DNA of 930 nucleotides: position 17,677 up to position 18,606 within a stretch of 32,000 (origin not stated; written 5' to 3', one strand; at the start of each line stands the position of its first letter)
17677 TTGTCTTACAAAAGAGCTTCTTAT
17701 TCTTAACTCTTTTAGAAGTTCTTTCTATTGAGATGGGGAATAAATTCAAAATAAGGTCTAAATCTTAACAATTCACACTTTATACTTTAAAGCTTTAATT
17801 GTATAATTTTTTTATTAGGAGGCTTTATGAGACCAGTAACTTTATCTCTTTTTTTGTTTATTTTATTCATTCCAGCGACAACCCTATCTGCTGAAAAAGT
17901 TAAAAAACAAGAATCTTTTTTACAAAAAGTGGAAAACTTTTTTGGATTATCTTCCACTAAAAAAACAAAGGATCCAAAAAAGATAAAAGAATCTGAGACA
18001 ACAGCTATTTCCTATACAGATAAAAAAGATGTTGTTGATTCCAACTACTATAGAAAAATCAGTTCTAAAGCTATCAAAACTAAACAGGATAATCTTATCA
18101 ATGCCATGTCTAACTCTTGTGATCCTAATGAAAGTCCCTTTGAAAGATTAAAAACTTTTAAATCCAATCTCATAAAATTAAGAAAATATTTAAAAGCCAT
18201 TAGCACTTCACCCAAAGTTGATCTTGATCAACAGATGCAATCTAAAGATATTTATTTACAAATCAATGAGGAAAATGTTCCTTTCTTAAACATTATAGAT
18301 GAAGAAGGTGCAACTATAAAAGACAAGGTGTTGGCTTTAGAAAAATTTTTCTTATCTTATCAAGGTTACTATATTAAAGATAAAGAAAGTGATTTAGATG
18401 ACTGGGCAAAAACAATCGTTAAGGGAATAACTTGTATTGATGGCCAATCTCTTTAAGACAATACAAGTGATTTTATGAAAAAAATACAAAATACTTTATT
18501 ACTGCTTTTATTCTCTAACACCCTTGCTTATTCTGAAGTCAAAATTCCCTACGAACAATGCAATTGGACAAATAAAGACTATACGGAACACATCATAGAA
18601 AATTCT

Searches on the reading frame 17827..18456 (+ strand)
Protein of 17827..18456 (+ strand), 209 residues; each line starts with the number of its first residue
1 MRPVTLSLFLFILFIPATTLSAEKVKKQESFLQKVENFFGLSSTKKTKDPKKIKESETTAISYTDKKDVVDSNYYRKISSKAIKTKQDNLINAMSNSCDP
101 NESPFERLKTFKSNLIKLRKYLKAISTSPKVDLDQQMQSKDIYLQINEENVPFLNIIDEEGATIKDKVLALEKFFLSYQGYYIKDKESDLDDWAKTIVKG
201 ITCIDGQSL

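Call 11: search_protein_families(library=pfam, proteins=[window:17827-18456:+], max_evalue=0.01)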
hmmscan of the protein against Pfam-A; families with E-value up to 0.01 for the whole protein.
window:17827-18456:+ (209 aa): 1 family
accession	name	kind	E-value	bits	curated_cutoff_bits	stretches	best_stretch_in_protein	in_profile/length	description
PF23623.1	GBD_IRG7_N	-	0.0088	16.6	27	0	130-165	16-51/95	IRG7 N-terminal galactose binding domain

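Call 12: search_protein_families(library=ncbifam, proteins=[window:17827-18456:+], max_evalue=0.01)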
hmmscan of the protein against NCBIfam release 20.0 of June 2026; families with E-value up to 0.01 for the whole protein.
window:17827-18456:+ (209 aa): 0 families
